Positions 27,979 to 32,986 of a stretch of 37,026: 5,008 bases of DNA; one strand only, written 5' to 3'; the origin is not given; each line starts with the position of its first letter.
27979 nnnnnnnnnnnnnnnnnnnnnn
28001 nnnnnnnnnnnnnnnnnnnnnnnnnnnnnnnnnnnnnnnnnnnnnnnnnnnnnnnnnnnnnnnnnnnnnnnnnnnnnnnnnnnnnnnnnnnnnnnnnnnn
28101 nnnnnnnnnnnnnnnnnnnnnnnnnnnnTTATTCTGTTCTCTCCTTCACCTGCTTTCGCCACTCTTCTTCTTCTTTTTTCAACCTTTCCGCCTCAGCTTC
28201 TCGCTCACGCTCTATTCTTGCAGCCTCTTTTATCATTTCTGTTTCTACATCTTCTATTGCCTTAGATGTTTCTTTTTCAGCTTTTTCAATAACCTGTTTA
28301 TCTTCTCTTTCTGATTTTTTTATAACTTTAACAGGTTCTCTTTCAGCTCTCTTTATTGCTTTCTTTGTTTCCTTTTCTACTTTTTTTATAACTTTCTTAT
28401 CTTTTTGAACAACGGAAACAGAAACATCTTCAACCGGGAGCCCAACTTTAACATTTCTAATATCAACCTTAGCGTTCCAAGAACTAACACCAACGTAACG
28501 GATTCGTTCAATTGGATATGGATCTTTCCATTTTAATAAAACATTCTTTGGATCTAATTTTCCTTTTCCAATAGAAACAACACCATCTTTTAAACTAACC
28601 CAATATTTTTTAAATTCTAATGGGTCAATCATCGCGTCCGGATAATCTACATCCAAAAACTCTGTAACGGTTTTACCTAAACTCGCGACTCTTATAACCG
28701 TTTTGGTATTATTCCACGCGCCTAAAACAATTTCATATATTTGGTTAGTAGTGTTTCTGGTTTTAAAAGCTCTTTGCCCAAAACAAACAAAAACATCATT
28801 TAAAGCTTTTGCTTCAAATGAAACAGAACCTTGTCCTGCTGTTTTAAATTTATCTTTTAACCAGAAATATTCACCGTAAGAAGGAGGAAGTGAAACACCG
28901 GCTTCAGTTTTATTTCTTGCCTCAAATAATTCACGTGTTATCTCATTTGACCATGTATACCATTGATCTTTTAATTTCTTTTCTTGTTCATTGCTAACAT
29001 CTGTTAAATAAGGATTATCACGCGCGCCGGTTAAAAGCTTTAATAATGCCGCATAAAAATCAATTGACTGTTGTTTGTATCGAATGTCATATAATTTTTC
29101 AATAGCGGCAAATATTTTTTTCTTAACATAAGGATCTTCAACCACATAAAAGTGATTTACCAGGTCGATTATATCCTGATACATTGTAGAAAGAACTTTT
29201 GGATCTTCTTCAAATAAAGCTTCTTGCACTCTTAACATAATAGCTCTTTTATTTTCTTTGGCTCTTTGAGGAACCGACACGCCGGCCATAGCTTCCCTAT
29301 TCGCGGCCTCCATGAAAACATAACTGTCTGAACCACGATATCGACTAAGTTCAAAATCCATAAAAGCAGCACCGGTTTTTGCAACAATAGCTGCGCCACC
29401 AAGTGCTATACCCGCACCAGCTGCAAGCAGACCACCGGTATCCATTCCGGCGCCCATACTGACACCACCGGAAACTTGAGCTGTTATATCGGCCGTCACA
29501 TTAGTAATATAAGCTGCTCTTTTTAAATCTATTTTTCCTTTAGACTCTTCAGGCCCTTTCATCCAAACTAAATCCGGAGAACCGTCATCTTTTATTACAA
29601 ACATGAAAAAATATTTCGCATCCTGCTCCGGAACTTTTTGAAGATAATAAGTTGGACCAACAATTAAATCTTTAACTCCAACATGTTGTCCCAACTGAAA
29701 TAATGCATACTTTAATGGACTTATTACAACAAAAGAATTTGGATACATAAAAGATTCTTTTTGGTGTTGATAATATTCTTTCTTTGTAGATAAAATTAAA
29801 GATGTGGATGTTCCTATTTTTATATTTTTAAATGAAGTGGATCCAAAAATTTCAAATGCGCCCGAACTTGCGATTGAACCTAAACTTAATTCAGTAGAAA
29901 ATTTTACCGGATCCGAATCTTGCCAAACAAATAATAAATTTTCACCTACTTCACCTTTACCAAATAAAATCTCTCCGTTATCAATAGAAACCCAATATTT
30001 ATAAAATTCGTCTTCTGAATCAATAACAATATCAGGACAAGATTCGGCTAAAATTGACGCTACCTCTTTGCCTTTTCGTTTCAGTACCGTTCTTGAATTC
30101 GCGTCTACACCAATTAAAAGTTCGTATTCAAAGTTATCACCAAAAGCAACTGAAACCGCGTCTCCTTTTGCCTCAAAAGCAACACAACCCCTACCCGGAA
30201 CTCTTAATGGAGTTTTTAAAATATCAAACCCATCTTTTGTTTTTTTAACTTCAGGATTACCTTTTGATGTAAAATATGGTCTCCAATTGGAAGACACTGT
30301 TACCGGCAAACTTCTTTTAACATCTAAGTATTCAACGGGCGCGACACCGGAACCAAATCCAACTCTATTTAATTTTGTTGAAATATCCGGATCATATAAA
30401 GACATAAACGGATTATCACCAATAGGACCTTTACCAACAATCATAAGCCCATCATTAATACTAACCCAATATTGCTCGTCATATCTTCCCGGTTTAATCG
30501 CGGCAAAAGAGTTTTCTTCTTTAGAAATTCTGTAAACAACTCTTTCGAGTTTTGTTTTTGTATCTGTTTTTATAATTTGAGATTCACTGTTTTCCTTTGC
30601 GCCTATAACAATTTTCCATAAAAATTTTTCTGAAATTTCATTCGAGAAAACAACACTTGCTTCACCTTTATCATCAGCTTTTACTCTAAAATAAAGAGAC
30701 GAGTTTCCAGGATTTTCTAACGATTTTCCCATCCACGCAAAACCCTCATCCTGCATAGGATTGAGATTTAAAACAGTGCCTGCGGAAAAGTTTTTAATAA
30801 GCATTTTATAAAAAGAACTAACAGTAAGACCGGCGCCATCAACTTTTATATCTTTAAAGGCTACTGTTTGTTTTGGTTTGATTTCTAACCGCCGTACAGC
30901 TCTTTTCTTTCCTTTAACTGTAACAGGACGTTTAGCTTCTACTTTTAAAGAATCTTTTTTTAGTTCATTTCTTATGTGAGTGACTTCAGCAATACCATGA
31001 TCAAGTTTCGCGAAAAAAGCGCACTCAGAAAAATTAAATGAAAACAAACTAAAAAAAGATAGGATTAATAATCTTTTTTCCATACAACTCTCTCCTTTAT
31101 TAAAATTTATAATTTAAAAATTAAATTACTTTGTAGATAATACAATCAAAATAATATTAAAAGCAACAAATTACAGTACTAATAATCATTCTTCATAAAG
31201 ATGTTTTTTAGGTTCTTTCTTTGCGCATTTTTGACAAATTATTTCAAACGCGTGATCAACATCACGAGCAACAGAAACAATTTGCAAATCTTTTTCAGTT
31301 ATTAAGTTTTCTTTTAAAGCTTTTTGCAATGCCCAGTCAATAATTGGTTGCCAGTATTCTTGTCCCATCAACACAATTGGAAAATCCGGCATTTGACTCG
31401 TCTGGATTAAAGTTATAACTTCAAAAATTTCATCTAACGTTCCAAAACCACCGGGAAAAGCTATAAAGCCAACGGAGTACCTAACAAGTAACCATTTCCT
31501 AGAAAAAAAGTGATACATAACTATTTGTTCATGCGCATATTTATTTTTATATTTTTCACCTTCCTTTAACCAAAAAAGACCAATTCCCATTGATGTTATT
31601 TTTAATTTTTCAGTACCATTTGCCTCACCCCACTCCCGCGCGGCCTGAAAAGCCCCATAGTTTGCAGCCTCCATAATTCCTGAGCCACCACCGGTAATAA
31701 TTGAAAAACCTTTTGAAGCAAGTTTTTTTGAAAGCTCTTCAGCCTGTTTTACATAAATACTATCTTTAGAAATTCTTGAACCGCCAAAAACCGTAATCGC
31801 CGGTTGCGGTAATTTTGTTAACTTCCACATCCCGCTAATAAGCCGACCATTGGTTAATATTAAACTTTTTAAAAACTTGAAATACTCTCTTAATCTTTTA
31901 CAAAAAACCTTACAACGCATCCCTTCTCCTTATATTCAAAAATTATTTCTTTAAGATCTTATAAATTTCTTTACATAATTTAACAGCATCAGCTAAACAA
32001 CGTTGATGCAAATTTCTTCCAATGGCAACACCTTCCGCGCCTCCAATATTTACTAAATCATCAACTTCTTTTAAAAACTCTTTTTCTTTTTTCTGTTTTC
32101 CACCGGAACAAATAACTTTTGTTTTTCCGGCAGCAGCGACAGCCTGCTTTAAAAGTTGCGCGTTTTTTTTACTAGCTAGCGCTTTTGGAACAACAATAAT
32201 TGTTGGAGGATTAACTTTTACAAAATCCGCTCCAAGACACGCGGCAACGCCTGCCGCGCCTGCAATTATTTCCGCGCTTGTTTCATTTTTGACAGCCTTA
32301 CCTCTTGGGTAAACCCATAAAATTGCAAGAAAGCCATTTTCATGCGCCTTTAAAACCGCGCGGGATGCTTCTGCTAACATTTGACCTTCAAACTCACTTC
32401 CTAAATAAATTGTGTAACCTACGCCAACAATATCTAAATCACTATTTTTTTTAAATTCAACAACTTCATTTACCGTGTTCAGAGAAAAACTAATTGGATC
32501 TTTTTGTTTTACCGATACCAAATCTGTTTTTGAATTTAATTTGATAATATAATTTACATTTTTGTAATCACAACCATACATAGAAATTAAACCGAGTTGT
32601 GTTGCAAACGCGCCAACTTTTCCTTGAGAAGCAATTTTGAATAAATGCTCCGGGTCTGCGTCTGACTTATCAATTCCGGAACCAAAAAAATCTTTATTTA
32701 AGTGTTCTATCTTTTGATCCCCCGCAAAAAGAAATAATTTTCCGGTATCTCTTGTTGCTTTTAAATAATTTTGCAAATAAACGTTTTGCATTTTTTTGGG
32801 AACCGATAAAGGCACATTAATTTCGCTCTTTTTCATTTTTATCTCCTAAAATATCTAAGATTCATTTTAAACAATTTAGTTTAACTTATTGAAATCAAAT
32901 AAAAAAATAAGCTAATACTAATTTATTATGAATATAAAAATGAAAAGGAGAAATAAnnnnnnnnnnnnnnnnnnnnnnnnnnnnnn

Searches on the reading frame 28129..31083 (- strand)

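Call 16: search_protein_families(library=pfam, proteins=[window:28129-31083:-], max_evalue=0.001)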
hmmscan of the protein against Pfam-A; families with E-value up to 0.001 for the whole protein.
window:28129-31083:- (984 aa): 1 family
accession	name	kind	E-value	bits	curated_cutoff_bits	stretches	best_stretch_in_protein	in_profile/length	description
PF12248.16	Methyltransf_FA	-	3.9e-46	156.7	24.2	3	742-874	9-133/140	Farnesoic acid 0-methyl transferase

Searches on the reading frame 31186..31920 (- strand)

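Call 16: search_protein_families(library=pfam, proteins=[window:31186-31920:-], max_evalue=0.001)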
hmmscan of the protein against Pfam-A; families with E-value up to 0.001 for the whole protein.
window:31186-31920:- (244 aa): 3 families
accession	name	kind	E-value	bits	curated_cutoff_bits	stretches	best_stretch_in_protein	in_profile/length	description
PF03641.19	Lysine_decarbox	-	1.2e-27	97.1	27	1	96-226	14-129/131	Possible lysine decarboxylase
PF18306.6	LDcluster4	-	4e-11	43.2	26.3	1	41-166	3-111/151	SLOG cluster4 family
PF18185.7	STALD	-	0.0007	19.5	24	0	58-113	37-92/211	Sir2- and TIR-associating SLOG family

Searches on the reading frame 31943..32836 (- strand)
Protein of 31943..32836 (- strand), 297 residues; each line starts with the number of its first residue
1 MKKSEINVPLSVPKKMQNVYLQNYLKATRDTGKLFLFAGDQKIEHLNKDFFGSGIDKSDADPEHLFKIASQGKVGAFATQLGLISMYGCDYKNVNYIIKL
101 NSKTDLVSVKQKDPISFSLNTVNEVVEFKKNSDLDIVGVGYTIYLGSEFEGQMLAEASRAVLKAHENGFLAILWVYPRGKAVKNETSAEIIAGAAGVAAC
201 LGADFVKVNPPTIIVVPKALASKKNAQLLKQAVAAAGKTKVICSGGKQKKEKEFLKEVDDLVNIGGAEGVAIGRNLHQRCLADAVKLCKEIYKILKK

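Call 16: search_protein_families(library=pfam, proteins=[window:31943-32836:-], max_evalue=0.001)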
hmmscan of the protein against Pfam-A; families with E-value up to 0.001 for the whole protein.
window:31943-32836:- (297 aa): 1 family
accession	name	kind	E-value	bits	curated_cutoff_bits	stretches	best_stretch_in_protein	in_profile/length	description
PF01791.15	DeoC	-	3.2e-46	158.3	23.8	1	36-278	3-228/229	DeoC/LacD family aldolase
